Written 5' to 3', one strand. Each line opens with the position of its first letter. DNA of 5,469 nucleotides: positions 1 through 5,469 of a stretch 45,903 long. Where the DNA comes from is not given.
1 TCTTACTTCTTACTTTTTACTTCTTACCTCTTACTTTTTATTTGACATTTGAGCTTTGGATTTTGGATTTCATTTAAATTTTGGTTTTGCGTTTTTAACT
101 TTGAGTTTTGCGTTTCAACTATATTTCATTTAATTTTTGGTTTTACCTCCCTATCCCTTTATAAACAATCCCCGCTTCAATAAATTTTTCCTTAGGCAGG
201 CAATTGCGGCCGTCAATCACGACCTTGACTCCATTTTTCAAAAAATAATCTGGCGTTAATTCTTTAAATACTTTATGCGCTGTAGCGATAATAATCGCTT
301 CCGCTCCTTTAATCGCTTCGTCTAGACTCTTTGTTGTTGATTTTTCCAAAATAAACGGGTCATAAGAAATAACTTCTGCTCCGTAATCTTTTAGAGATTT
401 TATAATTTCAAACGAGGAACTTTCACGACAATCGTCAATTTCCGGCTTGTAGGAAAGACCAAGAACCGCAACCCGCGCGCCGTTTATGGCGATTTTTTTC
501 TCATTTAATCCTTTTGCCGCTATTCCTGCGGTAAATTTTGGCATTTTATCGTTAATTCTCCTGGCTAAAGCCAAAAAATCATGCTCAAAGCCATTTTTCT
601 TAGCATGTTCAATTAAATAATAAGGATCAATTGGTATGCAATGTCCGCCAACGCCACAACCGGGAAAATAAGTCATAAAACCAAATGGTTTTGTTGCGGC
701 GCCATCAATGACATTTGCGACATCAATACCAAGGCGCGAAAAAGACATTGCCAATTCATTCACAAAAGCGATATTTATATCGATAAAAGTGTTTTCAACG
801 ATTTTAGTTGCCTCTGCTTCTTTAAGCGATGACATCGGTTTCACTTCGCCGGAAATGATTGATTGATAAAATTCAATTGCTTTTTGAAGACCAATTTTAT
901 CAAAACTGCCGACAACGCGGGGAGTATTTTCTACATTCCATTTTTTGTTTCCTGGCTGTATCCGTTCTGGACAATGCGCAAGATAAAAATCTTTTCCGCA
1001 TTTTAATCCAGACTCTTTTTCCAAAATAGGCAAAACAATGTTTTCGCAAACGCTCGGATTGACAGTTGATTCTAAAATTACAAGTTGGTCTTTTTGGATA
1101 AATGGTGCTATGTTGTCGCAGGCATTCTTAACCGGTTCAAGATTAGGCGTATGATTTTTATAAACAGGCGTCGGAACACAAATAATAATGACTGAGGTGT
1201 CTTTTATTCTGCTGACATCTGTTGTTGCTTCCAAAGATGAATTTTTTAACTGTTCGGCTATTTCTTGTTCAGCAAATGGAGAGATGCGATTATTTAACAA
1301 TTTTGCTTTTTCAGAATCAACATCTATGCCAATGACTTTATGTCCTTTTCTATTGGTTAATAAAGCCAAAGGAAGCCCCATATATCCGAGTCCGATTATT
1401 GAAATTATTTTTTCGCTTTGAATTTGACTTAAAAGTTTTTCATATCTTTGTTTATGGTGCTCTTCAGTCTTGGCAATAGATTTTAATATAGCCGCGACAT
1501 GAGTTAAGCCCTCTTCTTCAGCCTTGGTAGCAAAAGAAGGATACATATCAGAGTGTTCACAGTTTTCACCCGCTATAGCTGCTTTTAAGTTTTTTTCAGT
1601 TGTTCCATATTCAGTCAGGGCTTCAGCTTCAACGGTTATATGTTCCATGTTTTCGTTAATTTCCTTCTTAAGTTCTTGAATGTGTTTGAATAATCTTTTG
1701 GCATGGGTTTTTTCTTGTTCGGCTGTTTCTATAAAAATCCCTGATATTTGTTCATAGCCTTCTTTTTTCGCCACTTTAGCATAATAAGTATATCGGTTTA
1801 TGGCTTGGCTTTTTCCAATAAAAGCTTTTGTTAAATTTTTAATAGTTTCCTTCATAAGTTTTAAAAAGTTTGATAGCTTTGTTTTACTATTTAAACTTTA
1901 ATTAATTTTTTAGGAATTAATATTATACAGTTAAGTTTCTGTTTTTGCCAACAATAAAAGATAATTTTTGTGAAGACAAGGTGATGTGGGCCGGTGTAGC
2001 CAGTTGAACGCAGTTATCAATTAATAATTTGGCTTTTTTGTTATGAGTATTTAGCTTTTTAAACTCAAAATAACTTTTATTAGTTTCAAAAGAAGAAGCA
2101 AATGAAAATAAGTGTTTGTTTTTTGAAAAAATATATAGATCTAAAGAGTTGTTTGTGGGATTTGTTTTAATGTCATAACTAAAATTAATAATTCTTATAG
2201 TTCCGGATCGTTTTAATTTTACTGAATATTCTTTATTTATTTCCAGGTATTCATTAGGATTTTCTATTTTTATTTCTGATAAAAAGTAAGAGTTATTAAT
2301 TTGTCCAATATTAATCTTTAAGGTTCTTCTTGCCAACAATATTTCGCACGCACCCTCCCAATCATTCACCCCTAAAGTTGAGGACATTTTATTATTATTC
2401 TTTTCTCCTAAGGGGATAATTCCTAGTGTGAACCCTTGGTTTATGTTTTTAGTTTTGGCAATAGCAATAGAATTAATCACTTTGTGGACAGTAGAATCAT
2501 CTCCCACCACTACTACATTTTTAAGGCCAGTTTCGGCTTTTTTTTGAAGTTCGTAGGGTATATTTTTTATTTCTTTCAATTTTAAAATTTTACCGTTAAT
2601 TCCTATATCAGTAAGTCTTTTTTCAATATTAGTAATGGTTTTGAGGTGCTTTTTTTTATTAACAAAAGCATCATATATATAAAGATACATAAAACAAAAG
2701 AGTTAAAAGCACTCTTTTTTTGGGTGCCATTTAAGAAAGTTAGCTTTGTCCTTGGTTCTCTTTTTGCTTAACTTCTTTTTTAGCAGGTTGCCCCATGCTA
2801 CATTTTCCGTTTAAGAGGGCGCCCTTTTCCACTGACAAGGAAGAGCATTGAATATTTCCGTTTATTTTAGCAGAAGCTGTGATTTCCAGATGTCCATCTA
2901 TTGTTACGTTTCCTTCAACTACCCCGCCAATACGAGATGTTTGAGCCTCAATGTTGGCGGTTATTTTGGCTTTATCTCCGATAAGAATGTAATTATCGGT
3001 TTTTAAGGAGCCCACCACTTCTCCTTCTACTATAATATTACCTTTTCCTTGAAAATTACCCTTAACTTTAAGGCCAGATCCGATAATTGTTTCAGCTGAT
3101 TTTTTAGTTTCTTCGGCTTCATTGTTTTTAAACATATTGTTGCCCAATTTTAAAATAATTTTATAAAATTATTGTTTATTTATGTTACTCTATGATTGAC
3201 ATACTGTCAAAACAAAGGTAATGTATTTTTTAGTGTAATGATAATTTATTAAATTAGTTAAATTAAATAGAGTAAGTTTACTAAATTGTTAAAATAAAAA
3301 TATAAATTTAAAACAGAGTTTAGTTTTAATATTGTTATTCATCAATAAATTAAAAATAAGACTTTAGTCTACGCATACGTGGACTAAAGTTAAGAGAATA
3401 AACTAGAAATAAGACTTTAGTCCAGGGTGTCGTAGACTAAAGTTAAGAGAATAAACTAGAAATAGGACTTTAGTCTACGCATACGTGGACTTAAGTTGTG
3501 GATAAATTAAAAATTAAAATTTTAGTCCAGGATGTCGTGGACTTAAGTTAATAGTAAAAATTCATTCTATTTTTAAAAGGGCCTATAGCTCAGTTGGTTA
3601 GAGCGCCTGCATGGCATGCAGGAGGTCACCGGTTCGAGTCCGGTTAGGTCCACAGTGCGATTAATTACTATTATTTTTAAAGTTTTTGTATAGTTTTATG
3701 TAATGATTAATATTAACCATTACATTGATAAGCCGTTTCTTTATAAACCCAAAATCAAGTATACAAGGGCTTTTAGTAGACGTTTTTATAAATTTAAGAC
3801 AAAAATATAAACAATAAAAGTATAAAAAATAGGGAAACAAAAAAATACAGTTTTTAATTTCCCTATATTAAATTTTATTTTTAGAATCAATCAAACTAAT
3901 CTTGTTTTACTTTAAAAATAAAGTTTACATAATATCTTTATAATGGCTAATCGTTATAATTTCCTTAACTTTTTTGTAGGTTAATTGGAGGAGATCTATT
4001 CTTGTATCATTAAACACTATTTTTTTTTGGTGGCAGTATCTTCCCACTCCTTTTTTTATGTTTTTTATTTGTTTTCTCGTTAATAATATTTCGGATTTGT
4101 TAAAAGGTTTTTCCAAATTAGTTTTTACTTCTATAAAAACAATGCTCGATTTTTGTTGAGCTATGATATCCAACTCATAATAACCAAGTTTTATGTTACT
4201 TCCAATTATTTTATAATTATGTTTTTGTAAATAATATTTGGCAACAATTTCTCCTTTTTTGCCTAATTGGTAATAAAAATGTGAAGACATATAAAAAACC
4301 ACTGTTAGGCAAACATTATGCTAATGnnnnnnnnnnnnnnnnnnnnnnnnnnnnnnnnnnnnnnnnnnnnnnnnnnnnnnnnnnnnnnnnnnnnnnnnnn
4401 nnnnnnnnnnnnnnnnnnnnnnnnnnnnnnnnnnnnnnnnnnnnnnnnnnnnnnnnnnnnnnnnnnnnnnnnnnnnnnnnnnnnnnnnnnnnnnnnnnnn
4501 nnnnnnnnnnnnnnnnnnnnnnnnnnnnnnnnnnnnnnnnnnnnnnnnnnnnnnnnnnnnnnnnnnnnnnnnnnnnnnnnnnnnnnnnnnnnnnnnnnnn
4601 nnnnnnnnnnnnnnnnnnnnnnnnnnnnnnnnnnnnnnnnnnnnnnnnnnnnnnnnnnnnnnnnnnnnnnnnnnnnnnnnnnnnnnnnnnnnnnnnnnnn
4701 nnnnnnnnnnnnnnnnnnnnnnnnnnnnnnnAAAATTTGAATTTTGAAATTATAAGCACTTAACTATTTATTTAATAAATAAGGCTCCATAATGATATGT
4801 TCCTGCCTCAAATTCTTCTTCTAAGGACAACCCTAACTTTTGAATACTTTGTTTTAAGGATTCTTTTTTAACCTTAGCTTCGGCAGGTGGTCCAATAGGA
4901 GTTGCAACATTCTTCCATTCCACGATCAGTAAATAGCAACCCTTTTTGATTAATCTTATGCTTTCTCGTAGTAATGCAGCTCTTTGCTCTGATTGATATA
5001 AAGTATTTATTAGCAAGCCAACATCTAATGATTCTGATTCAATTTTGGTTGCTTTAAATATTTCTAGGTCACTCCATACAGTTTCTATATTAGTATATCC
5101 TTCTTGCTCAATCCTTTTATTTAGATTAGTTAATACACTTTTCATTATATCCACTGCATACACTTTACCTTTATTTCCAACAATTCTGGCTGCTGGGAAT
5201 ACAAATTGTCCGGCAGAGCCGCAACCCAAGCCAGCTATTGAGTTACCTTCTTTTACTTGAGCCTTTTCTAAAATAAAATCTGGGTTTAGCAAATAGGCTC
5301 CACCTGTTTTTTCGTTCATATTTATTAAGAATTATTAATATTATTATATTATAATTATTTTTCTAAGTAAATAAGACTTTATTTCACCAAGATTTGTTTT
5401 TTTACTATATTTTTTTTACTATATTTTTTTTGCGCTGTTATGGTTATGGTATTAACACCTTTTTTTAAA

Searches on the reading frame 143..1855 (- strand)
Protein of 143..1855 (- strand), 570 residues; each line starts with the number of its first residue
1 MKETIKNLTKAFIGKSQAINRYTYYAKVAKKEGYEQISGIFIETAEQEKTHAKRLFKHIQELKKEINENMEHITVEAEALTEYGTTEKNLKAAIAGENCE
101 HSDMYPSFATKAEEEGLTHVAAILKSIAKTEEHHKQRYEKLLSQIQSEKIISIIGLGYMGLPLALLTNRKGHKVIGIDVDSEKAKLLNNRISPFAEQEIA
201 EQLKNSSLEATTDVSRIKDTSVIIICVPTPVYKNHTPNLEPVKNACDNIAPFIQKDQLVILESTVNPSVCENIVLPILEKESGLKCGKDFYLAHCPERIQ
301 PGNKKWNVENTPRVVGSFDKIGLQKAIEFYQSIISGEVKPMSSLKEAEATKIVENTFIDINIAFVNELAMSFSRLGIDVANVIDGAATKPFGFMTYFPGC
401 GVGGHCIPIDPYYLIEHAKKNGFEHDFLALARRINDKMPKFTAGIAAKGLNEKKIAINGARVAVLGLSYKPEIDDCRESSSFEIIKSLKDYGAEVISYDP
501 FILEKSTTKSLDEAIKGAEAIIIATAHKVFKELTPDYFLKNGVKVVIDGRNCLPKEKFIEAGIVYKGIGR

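Call 86: search_protein_families(library=pfam, proteins=[window:143-1855:-], max_evalue=0.001)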
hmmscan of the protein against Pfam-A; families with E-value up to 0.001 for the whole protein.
window:143-1855:- (570 aa): 10 families
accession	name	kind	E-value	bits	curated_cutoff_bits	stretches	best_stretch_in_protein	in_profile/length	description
PF03721.20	UDPG_MGDP_dh_N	-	3.2e-44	151.2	27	1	151-318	3-175/187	UDP-glucose/GDP-mannose dehydrogenase family, NAD binding domain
PF02915.23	Rubrerythrin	-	1.1e-30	107.2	22.8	1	6-142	1-137/137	Rubrerythrin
PF00984.24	UDPG_MGDP_dh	-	4.7e-30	104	25.4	1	345-436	1-93/94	UDP-glucose/GDP-mannose dehydrogenase family, central domain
PF03720.21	UDPG_MGDP_dh_C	-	2.3e-25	89.4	30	1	463-553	1-101/103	UDP-glucose/GDP-mannose dehydrogenase family, UDP binding domain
PF00210.30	Ferritin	-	5.3e-09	36.6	24.5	1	8-146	4-140/142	Ferritin-like domain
PF03446.21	NAD_binding_2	-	6.2e-09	36.5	21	1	151-272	2-102/161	NAD binding domain of 6-phosphogluconate dehydrogenase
PF01210.29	NAD_Gly3P_dh_N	-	3.1e-07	31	23.1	1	151-241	2-91/158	NAD-dependent glycerol-3-phosphate dehydrogenase N-terminus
PF03807.23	F420_oxidored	-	9.4e-07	29.8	21.6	1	151-239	2-79/94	NADP oxidoreductase coenzyme F420-dependent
PF02737.24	3HCDH_N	-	0.00013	22.3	22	1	151-218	2-77/180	3-hydroxyacyl-CoA dehydrogenase, NAD binding domain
PF02826.25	2-Hacid_dh_C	-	0.0004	20.2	25.1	0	124-185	8-73/178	D-isomer specific 2-hydroxyacid dehydrogenase, NAD binding domain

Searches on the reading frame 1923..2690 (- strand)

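Call 86: search_protein_families(library=pfam, proteins=[window:1923-2690:-], max_evalue=0.001)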
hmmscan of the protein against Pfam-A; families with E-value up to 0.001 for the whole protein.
window:1923-2690:- (255 aa): 1 family
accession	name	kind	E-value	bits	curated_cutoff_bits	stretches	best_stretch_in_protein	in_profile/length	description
PF00781.29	DAGK_cat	-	2.1e-11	43.9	23.6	1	5-131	5-125/125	Diacylglycerol kinase catalytic domain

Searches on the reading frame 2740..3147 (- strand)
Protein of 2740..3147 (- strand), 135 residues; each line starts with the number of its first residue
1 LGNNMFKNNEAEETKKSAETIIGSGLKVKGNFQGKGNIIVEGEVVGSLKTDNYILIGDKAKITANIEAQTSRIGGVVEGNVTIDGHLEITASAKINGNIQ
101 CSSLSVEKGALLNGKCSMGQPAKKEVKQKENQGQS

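Call 86: search_protein_families(library=pfam, proteins=[window:2740-3147:-], max_evalue=0.001)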
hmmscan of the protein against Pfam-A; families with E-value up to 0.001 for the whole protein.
window:2740-3147:- (135 aa): 1 family
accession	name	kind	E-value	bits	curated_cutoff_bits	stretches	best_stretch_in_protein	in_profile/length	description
PF04519.19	Bactofilin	-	5.5e-25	87.9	27.9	1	20-116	1-97/98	Polymer-forming cytoskeletal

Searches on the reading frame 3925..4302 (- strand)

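Call 86: search_protein_families(library=pfam, proteins=[window:3925-4302:-], max_evalue=0.001)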
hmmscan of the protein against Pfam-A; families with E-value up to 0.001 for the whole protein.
window:3925-4302:- (125 aa): 2 families
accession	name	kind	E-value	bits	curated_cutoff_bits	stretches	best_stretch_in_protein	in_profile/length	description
PF02021.23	UPF0102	-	1.1e-14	55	23.6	1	17-105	1-78/80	Uncharacterised protein family UPF0102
PF08378.17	NERD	-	4.2e-05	24.5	22.1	1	14-84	2-93/111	Nuclease-related domain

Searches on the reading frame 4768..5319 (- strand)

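Call 86: search_protein_families(library=pfam, proteins=[window:4768-5319:-], max_evalue=0.001)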
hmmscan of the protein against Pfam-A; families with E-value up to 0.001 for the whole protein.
window:4768-5319:- (183 aa): 7 families
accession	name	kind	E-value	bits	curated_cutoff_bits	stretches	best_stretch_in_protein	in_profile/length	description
PF13847.12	Methyltransf_31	-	9.9e-13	48.4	27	1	24-154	3-126/145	Methyltransferase domain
PF01209.24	Ubie_methyltran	-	1.8e-11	44.3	20.1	1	14-141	37-160/233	ubiE/COQ5 methyltransferase family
PF08241.18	Methyltransf_11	-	3.1e-09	37.8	21.2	1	31-132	3-95/95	Methyltransferase domain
PF13649.12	Methyltransf_25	-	3.6e-08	34.4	27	1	31-127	4-96/97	Methyltransferase domain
PF01269.23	Fibrillarin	-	9.4e-05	22.1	27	1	17-170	64-209/227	Fibrillarin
PF01135.25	PCMT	-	0.0002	21.6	20.3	1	16-84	65-132/210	Protein-L-isoaspartate(D-aspartate) O-methyltransferase (PCMT)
PF08242.18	Methyltransf_12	-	0.00078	20.6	30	0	31-130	3-98/98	Methyltransferase domain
